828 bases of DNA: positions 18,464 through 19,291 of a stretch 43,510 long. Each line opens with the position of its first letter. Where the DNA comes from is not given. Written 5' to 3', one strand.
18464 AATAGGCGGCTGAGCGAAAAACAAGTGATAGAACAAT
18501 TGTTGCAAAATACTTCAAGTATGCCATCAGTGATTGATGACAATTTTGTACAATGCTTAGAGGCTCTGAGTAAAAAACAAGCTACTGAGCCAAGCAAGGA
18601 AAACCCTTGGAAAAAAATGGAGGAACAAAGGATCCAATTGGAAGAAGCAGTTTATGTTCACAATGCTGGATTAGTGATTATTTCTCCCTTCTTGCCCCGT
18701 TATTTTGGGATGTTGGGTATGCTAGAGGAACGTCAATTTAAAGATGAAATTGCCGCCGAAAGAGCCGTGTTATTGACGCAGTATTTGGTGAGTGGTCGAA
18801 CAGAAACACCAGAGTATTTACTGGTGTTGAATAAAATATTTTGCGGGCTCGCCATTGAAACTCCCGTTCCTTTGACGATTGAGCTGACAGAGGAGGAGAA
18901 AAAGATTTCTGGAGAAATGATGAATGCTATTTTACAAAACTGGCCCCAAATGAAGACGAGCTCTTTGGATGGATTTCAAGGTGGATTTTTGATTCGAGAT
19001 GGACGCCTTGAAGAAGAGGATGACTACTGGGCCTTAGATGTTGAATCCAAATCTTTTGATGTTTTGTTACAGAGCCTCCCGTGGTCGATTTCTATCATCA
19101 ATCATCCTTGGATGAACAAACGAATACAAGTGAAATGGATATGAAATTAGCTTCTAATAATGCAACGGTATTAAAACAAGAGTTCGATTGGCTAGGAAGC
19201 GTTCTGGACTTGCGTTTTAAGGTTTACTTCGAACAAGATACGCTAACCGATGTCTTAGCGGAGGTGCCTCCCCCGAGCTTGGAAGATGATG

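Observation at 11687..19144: Giant 2485-aa tape-measure-like protein built from eleven ~195-aa modules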

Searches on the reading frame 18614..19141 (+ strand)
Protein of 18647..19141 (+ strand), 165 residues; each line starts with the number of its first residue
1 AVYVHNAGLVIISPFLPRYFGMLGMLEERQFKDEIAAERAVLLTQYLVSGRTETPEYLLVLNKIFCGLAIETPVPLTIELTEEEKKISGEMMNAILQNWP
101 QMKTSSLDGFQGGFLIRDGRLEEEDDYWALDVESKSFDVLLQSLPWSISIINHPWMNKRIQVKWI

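Call 45: find_related_loci(query=A3, collection=genome_contigs, flank=10000)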
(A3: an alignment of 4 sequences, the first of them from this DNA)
Query A3 (165 aa) in genome_contigs; peptide patterns used: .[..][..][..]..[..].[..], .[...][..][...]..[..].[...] (x = any residue, [..] = any of these).
242 stretches matched a pattern; 4 encode a relative of the query (tblastn E <= 1e-3); 4 distinct loci.
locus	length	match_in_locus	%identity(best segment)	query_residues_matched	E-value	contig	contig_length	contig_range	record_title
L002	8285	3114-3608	60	1-164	1e-68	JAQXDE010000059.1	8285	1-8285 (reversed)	MAG: Saprospiraceae bacterium isolate cluster4_bin.60 k119_225728, whole genome shotgun sequence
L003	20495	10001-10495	61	1-164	3e-68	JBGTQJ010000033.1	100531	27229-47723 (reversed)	MAG: Saprospiraceae bacterium isolate WDNA11_bin.10.permissive NODE_33_length_100531_cov_12.001035, whole genome shotgun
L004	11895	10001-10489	48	2-164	2e-52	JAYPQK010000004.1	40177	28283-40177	MAG: Flavobacteriales bacterium isolate SD3109_NP_concoct_bins.tsv.147 unbinned_11, whole genome shotgun sequence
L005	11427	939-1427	39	2-164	7e-41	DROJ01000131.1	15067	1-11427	MAG TPA_asm: Bacteroidetes bacterium isolate HyVt-532 HyVt-532_k145_123577, whole genome shotgun sequence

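Call 46: find_homologous_proteins(query=A3, max_evalue=1e-20)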
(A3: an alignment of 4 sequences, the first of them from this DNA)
Query A3 (4 sequences) (165 aa, profile of the alignment): 569 proteins with E <= 1e-20 among 2763 candidates; the best 120 are listed.
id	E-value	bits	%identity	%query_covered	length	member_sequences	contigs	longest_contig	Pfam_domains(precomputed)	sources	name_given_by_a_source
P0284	1.0e-80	287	84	100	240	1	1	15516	PF19268.5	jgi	-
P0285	5.3e-73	262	57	99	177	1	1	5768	PF19268.5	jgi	-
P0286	6.4e-73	262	56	99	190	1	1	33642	PF19268.5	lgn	-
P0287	9.5e-73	261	59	99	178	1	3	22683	PF19268.5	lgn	-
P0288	2.9e-72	260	59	99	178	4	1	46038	PF19268.5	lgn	-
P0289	4.3e-72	259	59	99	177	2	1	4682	PF19268.5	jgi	jgi:hypothetical protein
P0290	3.9e-71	256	58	99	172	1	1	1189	PF19268.5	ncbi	-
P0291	8.2e-71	255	60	99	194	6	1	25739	PF19268.5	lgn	-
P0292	8.8e-71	255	57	99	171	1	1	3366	PF19268.5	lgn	-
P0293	9.6e-71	255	57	99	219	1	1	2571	PF19268.5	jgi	jgi:hypothetical protein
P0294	2.3e-70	254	59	99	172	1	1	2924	PF19268.5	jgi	jgi:hypothetical protein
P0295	2.6e-70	253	57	99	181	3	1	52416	PF19268.5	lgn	-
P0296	4.0e-70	253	57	100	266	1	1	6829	PF19268.5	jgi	jgi:hypothetical protein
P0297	5.3e-70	252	54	99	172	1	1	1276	PF19268.5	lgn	-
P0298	5.4e-70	252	57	99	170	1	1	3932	PF19268.5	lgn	-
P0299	2.4e-69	250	57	99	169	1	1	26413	PF19268.5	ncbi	-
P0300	9.0e-69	248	56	99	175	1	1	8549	PF19268.5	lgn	-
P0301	9.4e-69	248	55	99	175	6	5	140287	PF19268.5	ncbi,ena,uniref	ncbi:MAG: contractile injection system tape measure protein [Lewinella sp.]|uniref:contractile injec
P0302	1.1e-68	248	55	99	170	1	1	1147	PF19268.5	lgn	-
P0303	2.6e-68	247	57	99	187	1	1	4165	PF19268.5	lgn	-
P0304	5.7e-68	246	57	99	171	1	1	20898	PF19268.5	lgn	-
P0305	1.1e-67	245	55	99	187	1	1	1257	PF19268.5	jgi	jgi:hypothetical protein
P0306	1.1e-67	245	57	99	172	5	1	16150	PF19268.5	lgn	-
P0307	1.9e-67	244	55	99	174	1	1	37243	PF19268.5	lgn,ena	-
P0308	3.2e-67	243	54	99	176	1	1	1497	PF19268.5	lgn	-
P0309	3.7e-67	243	55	99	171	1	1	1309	PF19268.5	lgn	-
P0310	1.2e-66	242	56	99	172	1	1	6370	PF19268.5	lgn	-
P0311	1.8e-66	241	52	99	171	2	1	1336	PF19268.5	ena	-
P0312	1.9e-66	241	53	99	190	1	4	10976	PF19268.5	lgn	-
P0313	2.4e-66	241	53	99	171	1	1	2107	PF19268.5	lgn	-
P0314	4.1e-66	240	56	99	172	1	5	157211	PF19268.5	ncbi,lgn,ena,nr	ncbi:MAG: hypothetical protein HRU41_26285 [Saprospiraceae bacterium]|nr:hypothetical protein [Sapro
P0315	8.3e-66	239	55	99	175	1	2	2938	PF19268.5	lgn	-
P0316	1.1e-65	238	54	99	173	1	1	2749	PF19268.5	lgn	-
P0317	1.2e-65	238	52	99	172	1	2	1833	PF19268.5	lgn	-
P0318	1.2e-65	238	55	99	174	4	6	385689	PF19268.5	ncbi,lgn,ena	-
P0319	2.5e-65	237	55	99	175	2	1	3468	PF19268.5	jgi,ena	-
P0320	7.6e-65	236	52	99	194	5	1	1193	PF19268.5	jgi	jgi:hypothetical protein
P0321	7.8e-65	236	51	99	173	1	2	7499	PF19268.5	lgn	-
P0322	8.3e-65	236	50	99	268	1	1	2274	PF19268.5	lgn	-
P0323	1.9e-64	234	51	99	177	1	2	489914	PF19268.5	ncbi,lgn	-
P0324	2.1e-64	234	54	99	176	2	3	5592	PF19268.5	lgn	-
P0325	1.1e-63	232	54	98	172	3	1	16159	PF19268.5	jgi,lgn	jgi:hypothetical protein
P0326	2.2e-63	231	53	99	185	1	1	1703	PF19268.5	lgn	-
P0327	2.4e-63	231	52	99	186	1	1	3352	PF19268.5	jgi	jgi:hypothetical protein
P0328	1.3e-62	228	53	99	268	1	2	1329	PF19268.5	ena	-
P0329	1.8e-62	228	54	99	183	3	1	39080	PF19268.5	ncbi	ncbi:MAG: contractile injection system tape measure protein [Bacteroidota bacterium]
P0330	2.0e-62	228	52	95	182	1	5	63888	PF19268.5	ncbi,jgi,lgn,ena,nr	ncbi:MAG: hypothetical protein DA408_11685 [Bacteroidetes bacterium]|nr:MAG: hypothetical protein C7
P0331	2.8e-62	227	53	99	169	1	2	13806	PF19268.5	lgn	-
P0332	7.1e-62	226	50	99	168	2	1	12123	PF19268.5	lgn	-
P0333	1.4e-61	225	51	99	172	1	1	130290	PF19268.5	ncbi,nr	ncbi:hypothetical protein CEQ90_10265 [Lewinellaceae bacterium SD302]|nr:hypothetical protein CEQ90_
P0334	3.5e-61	224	51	99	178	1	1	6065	PF19268.5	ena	-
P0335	3.6e-61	224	49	99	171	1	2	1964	PF19268.5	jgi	-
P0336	8.9e-61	222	51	98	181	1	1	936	PF19268.5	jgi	-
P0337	1.5e-60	222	48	99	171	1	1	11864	PF19268.5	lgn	-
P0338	2.0e-60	221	51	99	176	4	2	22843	PF19268.5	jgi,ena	jgi:hypothetical protein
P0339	3.5e-60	220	50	99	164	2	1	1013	PF19268.5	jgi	jgi:hypothetical protein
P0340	2.2e-59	218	45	99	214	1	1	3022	PF19268.5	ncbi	-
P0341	2.4e-59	218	49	99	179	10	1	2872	PF19268.5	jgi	jgi:hypothetical protein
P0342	3.4e-59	217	50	99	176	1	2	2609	PF19268.5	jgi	jgi:hypothetical protein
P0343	3.4e-59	217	49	99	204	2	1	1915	PF19268.5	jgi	jgi:hypothetical protein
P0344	3.7e-59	217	46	99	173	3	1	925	PF19268.5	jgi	jgi:hypothetical protein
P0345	5.7e-59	217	49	99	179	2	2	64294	PF19268.5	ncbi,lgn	ncbi:MAG: contractile injection system tape measure protein [Bacteroidota bacterium]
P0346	1.4e-58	215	49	98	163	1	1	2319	PF19268.5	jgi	jgi:hypothetical protein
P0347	3.1e-58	214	47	99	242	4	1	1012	PF19268.5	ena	-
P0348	5.8e-58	213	46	99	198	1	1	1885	PF19268.5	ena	-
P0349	8.0e-58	213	48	99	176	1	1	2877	PF19268.5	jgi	jgi:hypothetical protein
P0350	8.3e-58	213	43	99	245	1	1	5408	PF19268.5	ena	-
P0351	8.4e-58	213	48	99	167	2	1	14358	PF19268.5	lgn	-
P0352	1.6e-57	212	45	99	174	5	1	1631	PF19268.5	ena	-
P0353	2.0e-57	212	45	99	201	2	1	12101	PF19268.5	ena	-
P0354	2.8e-57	211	44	99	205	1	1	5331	PF19268.5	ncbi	ncbi:MAG: contractile injection system tape measure protein, partial [Dehalococcoidia bacterium]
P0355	2.9e-57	211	48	99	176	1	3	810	PF19268.5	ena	-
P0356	4.4e-57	210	48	98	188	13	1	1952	PF19268.5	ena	-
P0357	5.0e-57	210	49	99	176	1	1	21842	PF19268.5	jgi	-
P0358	5.1e-57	210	45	99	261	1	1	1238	PF19268.5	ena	-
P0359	5.8e-57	210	45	99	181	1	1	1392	PF19268.5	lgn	-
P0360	7.2e-57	210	47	99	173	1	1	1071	PF19268.5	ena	-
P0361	1.0e-56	209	43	99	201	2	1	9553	PF19268.5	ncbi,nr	ncbi:MAG: hypothetical protein JNL77_03735, partial [Nitrosomonas sp.]|nr:hypothetical protein [Nitr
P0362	1.2e-56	209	46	99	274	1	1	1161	PF19268.5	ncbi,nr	ncbi:MAG: hypothetical protein GY859_11030, partial [Desulfobacterales bacterium]|nr:hypothetical pr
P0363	1.8e-56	208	49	98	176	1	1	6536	PF19268.5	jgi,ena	jgi:hypothetical protein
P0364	2.4e-56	208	43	99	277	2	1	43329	PF19268.5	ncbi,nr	ncbi:MAG: hypothetical protein JSR32_05290, partial [Proteobacteria bacterium]|nr:hypothetical prote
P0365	3.8e-56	207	45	99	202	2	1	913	PF19268.5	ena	-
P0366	3.9e-56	207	45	100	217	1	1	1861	PF19268.5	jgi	jgi:hypothetical protein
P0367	4.0e-56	207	47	99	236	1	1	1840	PF19268.5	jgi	jgi:hypothetical protein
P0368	4.6e-56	207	45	99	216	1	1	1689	PF19268.5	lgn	-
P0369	5.0e-56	207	42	98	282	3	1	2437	PF19268.5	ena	-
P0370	5.2e-56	207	44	99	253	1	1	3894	PF19268.5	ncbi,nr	ncbi:MAG: hypothetical protein K2P84_01255, partial [Undibacterium sp.]|nr:hypothetical protein [Und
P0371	5.4e-56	207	46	98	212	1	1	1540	PF19268.5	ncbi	-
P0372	6.7e-56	207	45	99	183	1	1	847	PF19268.5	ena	-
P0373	1.0e-55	206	47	98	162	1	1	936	PF19268.5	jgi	-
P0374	1.8e-55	205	47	99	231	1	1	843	PF19268.5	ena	-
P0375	2.6e-55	205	51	85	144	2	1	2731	PF19268.5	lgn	-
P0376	3.2e-55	204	44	99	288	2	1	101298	PF19268.5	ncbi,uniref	ncbi:contractile injection system tape measure protein, partial [Nitrosomonas sp.]|uniref:contractil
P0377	3.3e-55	204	43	99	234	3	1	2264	PF19268.5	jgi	jgi:hypothetical protein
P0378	5.9e-55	204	45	99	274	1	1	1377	PF19268.5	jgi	jgi:hypothetical protein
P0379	6.0e-55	203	43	98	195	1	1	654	PF19268.5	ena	-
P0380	7.5e-55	203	44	100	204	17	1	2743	PF19268.5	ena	-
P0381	8.2e-55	203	48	99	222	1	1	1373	PF19268.5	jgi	jgi:hypothetical protein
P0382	1.1e-54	203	46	99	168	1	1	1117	PF19268.5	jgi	-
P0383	1.2e-54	202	45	98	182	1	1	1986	PF19268.5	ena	-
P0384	1.2e-54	202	46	99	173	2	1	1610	PF19268.5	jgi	jgi:hypothetical protein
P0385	1.3e-54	202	49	99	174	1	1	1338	PF19268.5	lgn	-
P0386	1.3e-54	202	44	99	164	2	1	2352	PF19268.5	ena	-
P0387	2.1e-54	202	48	99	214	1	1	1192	PF19268.5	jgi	jgi:hypothetical protein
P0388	2.2e-54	202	46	98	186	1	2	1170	PF19268.5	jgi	jgi:hypothetical protein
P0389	2.4e-54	202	44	99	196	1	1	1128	PF19268.5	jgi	jgi:hypothetical protein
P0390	2.4e-54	202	41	99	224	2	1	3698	PF19268.5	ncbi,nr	ncbi:MAG: hypothetical protein HYR92_00165 [Burkholderiales bacterium]|nr:hypothetical protein [Burk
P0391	2.5e-54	201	51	85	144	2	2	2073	PF19268.5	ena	-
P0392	2.6e-54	201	40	99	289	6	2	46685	PF19268.5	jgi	jgi:hypothetical protein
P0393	4.1e-54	201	45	99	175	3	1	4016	PF19268.5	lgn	-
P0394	5.2e-54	200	45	99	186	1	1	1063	PF19268.5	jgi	jgi:hypothetical protein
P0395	5.9e-54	200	48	99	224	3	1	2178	PF19268.5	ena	-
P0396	6.7e-54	200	44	99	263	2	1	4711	PF19268.5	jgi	jgi:hypothetical protein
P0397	9.7e-54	200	44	99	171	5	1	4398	PF19268.5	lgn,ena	-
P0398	1.4e-53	199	48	99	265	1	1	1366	PF19268.5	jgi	jgi:hypothetical protein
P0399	1.4e-53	199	45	99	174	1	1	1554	PF19268.5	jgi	-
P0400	2.6e-53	198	47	99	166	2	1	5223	PF19268.5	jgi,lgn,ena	-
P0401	3.0e-53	198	44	99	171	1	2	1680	PF19268.5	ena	-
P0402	3.5e-53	198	47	99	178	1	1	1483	PF19268.5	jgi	jgi:hypothetical protein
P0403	3.7e-53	198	44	98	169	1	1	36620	PF19268.5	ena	-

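Call 47: find_encoding_contigs(protein=P0301, flank=10000, max_places=1)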
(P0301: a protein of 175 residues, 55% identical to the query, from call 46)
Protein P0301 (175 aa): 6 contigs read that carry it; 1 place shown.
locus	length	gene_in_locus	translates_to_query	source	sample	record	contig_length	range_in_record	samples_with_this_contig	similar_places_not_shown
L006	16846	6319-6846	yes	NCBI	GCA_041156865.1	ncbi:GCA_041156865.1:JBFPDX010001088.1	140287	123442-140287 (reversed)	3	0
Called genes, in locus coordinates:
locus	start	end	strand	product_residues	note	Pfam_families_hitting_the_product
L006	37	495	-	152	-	PF13673:Acetyltransf_10, PF00583:Acetyltransf_1 (weak)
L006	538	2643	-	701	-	PF02927:CelD_N, PF00759:Glyco_hydro_9, PF18962:Por_Secre_tail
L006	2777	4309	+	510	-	PF04984:Phage_sheath_1, PF17482:Phage_sheath_1C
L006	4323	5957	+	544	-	PF05954:Phage_GPD (weak), PF04717:Phage_base_V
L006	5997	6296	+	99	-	PF05488:PAAR_motif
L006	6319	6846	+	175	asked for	PF19268:CIS_TMP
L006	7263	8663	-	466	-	-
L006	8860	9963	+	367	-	PF18962:Por_Secre_tail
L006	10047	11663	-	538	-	-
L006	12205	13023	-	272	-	PF12850:Metallophos_2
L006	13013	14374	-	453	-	PF00474:SSF (weak)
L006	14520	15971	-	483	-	PF12741:SusD-like, PF12771:SusD-like_2, PF12741:SusD-like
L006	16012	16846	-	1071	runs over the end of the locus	PF13620:CarboxypepD_reg, PF13715:CarbopepD_reg_2, PF07715:Plug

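Call 48: find_encoding_contigs(protein=P0314, flank=10000, max_places=1)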
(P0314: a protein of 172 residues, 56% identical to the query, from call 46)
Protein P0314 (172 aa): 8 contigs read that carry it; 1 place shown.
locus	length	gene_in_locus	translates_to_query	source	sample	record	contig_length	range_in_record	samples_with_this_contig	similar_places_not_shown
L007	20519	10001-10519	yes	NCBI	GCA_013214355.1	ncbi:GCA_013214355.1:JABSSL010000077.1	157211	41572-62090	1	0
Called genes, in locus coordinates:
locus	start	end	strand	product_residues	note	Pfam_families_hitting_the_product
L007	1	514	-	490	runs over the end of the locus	PF13687:DUF4153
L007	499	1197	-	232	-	PF07099:DUF1361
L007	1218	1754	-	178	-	-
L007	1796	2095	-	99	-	PF13601:HTH_34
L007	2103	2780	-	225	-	-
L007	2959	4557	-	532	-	PF04389:Peptidase_M28, PF01546:Peptidase_M20 (weak)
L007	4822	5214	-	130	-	PF13620:CarboxypepD_reg (weak)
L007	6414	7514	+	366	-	PF04984:Phage_sheath_1 (weak), PF17482:Phage_sheath_1C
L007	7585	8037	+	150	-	PF06841:Phage_T4_gp19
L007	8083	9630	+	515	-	PF05954:Phage_GPD (faint), PF04717:Phage_base_V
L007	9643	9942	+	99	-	PF05488:PAAR_motif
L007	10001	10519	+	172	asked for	PF19268:CIS_TMP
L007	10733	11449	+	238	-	PF09844:DUF2071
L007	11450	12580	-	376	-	PF01103:Omp85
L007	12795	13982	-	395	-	PF00202:Aminotran_3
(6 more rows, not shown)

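Call 57: search_solved_structures(query=A2, max_evalue=10, show_alignments=2)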
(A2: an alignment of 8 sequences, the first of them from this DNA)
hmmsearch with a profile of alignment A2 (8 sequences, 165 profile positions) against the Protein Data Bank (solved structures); distinct sequences matched with E-value up to 10: 0.

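Call 58: search_dna_similar(query=window:18647-19141:+, collection=plasmids, mode=protein, max_evalue=0.001, max_rows=40)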
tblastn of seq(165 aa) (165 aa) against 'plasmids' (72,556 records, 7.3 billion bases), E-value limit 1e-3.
Records with a match: 48; places in all: 48; records where one place covers at least 80% of the query: 47.
Best place of each record, by identity: <60% 48.
By first word of the organism name: Serratia 32; Chromobacterium 4; Enterobacter 3; Mycetohabitans 3; Persicobacter 2; Azospirillum 1; Pararhizobium 1; Aureibacter 1; Burkholderia 1.
By predicted mobility (MOB-suite, as given by PLSDB): conjugative 35; non-mobilizable 12; mobilizable 1.
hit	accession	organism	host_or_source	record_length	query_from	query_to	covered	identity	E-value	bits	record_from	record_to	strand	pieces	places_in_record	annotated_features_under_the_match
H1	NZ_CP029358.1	Azospirillum thermophilum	cell culture,hot spring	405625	2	164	99%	39.9%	1e-35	137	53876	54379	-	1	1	contractile injection system tape measure protein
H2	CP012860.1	Persicobacter sp. JZB09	cell culture,soil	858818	1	165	100%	38.6%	2e-32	127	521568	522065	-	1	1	record has no annotation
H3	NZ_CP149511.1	Pararhizobium sp. A13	Aeschynomene indica,cell ...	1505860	1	165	100%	37.0%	2e-32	128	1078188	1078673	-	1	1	none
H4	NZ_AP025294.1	Persicobacter psychrovividus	-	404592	1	164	99%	37.0%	5e-32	127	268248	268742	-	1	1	contractile injection system tape measure protein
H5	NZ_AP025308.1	Aureibacter tunicatorum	-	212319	2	164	99%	35.8%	3e-24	104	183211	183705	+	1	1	contractile injection system tape measure protein | ATP-binding protein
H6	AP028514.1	Serratia marcescens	-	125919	3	164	98%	32.7%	8e-14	75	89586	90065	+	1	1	hypothetical protein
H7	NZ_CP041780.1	Burkholderia sp. MS455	single cell,soybean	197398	4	165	98%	31.5%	2e-17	85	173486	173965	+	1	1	contractile injection system tape measure protein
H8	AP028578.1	Serratia marcescens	Homo sapiens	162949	4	164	98%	30.4%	3e-11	67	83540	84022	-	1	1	hypothetical protein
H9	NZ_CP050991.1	Chromobacterium violaceum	Homo sapiens,clinical isolate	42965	3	164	98%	30.0%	7e-9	61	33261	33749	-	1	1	contractile injection system tape measure protein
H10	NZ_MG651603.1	Chromobacterium violaceum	Malaysia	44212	3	164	98%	30.0%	2e-8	59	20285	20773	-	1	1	contractile injection system tape measure protein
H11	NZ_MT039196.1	Serratia proteamaculans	-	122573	4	164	98%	29.8%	4e-12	70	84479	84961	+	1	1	contractile injection system tape measure protein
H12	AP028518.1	Serratia marcescens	-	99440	4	164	98%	29.8%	2e-11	68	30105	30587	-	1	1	hypothetical protein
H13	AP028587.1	Serratia marcescens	-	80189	4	164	98%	29.8%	2e-11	68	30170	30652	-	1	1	hypothetical protein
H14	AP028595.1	Serratia marcescens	-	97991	4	164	98%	29.8%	2e-11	68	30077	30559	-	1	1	hypothetical protein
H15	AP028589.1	Serratia marcescens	-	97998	4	164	98%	29.8%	2e-11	68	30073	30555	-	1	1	hypothetical protein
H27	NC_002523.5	Serratia entomophila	-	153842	4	164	98%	29.8%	6e-10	64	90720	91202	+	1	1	contractile injection system tape measure protein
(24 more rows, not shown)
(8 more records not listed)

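Call 59: get_annotated_region(hit=H27, flank=6000)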
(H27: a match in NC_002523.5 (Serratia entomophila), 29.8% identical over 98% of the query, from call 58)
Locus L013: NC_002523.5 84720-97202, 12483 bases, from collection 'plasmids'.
description: Serratia entomophila plasmid pADAP, complete sequence
organism: Serratia entomophila (NCBI taxid 42906)
taxonomy: Bacteria; Pseudomonadota; Gammaproteobacteria; Enterobacterales; Yersiniaceae; Serratia; Serratia entomophila
host: -; source: -; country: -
typing (MOB-suite, as given by PLSDB): conjugative; replicon rep_cluster_1057; relaxase MOBP; mating-pair formation MPF_I
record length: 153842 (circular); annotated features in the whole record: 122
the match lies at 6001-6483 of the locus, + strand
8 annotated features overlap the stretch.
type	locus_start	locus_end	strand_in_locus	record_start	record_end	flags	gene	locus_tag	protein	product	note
CDS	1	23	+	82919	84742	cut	-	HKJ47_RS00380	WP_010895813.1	hypothetical protein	-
CDS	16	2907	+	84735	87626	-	-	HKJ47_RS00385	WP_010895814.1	hypothetical protein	-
CDS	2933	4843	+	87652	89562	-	-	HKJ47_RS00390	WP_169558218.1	hypothetical protein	-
CDS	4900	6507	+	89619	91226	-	-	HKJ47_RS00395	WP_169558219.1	contractile injection system tape measure protein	-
CDS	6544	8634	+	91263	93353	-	-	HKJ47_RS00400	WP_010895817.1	AAA family ATPase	-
CDS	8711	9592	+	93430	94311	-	-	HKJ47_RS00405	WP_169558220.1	DUF4255 domain-containing protein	-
CDS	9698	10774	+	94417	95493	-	-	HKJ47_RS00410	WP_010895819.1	hypothetical protein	-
CDS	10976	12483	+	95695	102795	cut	-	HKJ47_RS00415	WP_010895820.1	hypothetical protein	-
